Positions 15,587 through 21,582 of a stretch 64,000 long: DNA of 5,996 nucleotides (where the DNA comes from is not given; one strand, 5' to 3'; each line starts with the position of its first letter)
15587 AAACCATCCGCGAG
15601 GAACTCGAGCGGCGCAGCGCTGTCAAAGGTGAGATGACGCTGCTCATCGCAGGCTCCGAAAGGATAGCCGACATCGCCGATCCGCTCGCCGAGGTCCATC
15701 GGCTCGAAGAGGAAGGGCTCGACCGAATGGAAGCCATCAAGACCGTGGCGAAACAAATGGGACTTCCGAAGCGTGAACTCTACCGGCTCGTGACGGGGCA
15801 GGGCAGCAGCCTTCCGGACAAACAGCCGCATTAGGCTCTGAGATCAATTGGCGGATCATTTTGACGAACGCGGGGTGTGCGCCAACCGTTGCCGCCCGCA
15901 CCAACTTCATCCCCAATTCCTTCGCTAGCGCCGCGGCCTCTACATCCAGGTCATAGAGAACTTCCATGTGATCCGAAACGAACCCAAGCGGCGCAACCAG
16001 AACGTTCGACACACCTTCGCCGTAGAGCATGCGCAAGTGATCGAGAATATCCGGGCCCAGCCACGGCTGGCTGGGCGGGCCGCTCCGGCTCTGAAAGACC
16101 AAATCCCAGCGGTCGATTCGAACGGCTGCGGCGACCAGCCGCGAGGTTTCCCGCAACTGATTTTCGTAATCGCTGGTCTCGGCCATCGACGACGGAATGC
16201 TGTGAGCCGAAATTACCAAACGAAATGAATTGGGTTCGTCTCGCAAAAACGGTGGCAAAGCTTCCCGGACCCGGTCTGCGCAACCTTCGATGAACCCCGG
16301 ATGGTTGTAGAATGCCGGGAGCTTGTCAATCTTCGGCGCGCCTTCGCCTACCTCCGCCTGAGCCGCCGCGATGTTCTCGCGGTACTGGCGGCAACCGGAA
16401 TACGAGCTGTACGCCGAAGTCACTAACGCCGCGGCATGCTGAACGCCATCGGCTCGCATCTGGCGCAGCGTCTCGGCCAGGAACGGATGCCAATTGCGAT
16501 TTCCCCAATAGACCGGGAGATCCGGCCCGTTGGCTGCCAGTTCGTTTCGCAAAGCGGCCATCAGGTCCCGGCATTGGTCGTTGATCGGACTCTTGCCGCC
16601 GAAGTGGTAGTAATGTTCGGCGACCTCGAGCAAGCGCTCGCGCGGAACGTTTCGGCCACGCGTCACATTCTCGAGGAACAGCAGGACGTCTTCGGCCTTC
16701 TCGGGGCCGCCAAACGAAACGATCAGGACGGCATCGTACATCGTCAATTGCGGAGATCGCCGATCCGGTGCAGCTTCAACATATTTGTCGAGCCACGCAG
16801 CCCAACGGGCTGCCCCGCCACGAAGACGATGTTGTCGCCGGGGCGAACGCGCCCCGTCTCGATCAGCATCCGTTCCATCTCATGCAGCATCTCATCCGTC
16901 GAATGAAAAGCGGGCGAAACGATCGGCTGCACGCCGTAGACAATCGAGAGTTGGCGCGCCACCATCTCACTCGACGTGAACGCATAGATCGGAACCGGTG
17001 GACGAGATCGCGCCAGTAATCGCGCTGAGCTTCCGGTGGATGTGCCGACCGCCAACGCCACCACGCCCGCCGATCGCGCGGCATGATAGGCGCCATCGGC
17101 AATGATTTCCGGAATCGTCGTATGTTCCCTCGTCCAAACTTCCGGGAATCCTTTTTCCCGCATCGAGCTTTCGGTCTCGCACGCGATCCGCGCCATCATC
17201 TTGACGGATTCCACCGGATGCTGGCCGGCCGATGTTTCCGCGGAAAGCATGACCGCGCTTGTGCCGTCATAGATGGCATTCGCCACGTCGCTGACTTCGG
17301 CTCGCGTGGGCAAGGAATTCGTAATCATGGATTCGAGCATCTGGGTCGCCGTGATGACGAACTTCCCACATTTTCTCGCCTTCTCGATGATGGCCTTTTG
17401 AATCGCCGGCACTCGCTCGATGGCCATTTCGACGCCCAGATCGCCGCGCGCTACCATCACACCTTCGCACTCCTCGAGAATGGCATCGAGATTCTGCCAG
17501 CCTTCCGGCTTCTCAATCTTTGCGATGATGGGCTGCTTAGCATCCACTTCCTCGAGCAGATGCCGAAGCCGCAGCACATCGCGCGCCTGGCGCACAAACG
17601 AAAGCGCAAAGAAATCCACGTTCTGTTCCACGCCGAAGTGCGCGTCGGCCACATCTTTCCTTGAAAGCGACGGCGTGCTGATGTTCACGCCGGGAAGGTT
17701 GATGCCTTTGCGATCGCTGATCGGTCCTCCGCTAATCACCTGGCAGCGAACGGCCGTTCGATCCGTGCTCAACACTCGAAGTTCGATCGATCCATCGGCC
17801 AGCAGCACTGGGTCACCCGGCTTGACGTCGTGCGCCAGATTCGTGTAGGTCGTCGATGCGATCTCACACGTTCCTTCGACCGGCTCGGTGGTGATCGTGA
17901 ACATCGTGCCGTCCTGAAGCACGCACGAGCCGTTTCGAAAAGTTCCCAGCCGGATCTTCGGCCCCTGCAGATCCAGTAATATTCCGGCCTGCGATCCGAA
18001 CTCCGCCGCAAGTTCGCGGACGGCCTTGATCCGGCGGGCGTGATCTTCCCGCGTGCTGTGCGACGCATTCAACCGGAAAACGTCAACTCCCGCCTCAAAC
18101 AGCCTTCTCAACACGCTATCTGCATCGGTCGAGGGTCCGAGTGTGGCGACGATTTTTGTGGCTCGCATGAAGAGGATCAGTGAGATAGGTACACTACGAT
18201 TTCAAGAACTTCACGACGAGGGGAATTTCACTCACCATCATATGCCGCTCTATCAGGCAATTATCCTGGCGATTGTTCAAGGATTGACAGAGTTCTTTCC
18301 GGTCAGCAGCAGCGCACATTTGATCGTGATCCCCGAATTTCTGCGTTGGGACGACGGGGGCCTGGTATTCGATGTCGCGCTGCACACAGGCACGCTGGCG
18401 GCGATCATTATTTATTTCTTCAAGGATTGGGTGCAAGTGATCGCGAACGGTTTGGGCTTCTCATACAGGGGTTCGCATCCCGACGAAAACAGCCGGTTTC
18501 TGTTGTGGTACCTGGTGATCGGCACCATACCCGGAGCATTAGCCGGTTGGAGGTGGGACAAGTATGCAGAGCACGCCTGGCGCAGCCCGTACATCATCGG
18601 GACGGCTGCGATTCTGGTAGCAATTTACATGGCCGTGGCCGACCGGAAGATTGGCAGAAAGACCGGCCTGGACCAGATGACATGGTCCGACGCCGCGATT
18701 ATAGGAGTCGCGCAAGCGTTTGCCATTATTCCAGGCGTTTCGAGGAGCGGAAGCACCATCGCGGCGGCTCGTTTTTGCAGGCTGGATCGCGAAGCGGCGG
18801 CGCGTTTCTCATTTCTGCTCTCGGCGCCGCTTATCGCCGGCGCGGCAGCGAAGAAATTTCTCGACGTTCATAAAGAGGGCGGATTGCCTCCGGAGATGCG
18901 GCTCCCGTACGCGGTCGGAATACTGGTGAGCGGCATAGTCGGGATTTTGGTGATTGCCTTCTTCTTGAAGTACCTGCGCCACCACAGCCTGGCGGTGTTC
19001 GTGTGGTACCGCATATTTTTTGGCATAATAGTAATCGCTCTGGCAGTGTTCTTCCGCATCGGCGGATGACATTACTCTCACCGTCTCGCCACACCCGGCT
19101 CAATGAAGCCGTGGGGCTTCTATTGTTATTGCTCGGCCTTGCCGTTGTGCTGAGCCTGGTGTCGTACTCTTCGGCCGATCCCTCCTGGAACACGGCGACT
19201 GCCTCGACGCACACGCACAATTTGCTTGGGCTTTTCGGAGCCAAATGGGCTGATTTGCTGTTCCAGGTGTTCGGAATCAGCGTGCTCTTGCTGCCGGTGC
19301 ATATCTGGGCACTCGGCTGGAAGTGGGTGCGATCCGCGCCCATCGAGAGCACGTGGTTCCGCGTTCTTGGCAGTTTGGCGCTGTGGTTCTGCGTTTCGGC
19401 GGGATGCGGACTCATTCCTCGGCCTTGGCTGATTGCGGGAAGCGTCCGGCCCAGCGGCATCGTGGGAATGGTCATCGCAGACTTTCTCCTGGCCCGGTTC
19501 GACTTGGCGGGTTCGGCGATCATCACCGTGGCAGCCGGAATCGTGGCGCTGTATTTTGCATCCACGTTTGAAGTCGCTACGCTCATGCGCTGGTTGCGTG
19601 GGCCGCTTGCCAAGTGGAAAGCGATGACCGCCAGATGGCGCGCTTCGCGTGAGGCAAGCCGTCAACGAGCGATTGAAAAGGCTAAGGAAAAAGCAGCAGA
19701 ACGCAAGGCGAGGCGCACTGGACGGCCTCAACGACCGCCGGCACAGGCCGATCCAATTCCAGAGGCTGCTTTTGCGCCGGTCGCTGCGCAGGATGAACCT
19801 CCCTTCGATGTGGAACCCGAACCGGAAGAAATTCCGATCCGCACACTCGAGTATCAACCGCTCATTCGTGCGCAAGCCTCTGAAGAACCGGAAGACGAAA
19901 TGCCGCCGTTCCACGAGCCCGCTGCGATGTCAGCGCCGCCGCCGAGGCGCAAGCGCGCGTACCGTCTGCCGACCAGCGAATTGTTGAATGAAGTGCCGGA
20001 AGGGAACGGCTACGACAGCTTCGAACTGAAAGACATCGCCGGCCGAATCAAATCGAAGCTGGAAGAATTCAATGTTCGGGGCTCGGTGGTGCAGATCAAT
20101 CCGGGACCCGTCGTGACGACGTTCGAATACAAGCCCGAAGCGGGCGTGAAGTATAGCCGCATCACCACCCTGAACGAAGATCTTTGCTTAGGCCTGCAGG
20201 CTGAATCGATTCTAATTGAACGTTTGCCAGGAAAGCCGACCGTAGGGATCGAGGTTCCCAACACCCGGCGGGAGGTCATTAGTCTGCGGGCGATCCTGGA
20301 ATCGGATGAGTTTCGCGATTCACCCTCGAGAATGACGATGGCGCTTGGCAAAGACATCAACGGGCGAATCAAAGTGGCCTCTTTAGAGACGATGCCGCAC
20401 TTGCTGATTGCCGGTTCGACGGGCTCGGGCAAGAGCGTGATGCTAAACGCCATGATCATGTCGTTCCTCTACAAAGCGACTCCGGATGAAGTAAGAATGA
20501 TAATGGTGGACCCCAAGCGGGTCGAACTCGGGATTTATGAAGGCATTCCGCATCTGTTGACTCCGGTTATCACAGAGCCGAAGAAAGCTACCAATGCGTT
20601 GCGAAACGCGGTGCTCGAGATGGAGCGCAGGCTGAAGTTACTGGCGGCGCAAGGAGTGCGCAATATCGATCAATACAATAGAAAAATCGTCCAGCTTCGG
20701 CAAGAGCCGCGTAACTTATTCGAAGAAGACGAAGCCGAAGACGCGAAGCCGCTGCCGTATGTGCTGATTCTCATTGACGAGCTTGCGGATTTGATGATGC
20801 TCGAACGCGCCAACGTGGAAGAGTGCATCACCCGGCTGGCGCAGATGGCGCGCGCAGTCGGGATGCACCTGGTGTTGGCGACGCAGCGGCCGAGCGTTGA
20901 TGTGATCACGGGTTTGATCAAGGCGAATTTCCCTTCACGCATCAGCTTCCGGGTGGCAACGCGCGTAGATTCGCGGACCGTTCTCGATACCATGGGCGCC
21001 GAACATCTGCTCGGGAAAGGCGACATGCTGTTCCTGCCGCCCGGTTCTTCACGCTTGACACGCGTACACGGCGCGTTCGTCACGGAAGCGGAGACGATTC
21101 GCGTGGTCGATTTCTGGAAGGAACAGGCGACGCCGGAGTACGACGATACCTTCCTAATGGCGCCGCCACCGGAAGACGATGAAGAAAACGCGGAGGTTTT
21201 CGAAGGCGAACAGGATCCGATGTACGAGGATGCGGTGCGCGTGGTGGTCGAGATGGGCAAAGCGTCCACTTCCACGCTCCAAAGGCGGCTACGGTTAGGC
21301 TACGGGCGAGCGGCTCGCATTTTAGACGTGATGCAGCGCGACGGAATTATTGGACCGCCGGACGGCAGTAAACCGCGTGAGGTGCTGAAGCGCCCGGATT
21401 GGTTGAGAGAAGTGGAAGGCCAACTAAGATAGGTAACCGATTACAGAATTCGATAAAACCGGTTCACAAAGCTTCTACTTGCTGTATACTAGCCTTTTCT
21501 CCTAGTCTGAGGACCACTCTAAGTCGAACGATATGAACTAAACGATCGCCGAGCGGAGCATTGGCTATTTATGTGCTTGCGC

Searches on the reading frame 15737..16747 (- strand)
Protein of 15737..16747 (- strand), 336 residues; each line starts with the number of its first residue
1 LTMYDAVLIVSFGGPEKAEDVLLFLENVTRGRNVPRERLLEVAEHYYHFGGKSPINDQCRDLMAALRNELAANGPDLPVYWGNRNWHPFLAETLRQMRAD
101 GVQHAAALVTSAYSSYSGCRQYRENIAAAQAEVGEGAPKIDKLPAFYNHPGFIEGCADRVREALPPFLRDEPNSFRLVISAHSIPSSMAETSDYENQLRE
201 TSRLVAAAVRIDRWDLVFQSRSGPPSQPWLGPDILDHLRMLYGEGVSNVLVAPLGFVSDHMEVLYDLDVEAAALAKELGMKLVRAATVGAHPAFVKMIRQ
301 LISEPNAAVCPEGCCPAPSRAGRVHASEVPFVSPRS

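Call 45: search_protein_families(library=pfam, proteins=[window:15737-16747:-], max_evalue=0.001)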
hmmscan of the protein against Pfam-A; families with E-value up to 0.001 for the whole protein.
window:15737-16747:- (336 aa): 1 family
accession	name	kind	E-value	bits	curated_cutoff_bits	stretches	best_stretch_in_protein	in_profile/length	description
PF00762.24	Ferrochelatase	-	3e-88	296.3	27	1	5-304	2-315/317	Ferrochelatase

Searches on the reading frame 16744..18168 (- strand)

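Call 45: search_protein_families(library=pfam, proteins=[window:16744-18168:-], max_evalue=0.001)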
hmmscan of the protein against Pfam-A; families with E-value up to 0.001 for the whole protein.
window:16744-18168:- (474 aa): 2 families
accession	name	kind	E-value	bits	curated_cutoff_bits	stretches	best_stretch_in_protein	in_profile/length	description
PF00224.27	PK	-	5.2e-114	381.2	30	1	1-322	1-328/328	Pyruvate kinase, barrel domain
PF02887.21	PK_C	-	2e-30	105.7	28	1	356-467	3-114/114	Pyruvate kinase, alpha/beta domain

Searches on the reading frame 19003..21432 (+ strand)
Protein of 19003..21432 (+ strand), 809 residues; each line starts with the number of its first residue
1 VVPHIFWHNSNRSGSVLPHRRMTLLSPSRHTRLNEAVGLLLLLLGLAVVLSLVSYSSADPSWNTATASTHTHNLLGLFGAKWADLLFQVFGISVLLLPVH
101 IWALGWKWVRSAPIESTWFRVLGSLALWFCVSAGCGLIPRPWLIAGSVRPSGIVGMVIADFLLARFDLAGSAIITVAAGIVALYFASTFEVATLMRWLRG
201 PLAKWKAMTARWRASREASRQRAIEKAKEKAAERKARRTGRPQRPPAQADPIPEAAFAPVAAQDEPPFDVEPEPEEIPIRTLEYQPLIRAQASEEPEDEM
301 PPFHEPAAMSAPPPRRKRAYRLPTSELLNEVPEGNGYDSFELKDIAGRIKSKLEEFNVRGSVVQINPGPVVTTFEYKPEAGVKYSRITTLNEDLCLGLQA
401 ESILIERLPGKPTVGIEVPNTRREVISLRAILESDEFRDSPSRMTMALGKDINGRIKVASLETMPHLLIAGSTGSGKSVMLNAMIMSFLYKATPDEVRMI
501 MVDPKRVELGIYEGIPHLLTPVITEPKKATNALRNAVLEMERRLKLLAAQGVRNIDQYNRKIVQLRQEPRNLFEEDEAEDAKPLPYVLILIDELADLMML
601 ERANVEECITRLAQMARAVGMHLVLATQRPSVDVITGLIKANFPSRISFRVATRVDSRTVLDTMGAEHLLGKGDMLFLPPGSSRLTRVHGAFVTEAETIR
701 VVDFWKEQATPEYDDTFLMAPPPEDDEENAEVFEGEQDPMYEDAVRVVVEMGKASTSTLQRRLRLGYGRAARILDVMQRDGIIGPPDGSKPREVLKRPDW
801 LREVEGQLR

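Call 45: search_protein_families(library=pfam, proteins=[window:19003-21432:+], max_evalue=0.001)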
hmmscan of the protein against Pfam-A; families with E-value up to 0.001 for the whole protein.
window:19003-21432:+ (809 aa): 6 families
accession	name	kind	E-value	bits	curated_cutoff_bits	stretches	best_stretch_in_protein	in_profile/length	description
PF01580.24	FtsK_SpoIIIE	-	2.4e-66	223.8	24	1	428-632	2-221/221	FtsK/SpoIIIE family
PF13491.11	FtsK_4TM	-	1.4e-35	123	23.1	1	32-198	3-170/171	4TM region of DNA translocase FtsK/SpoIIIE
PF09397.16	FtsK_gamma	-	4.5e-27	94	30.6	1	736-795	2-61/63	Ftsk gamma domain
PF17854.6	FtsK_alpha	-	1e-26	93.5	22.9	1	322-420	1-101/101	FtsK alpha domain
PF12846.13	AAA_10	-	3.3e-05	23.5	27.5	0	462-507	19-60/362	AAA-like domain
PF20703.3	nSTAND1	-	0.00039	20.6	27.1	1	459-627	28-159/379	Novel STAND NTPase 1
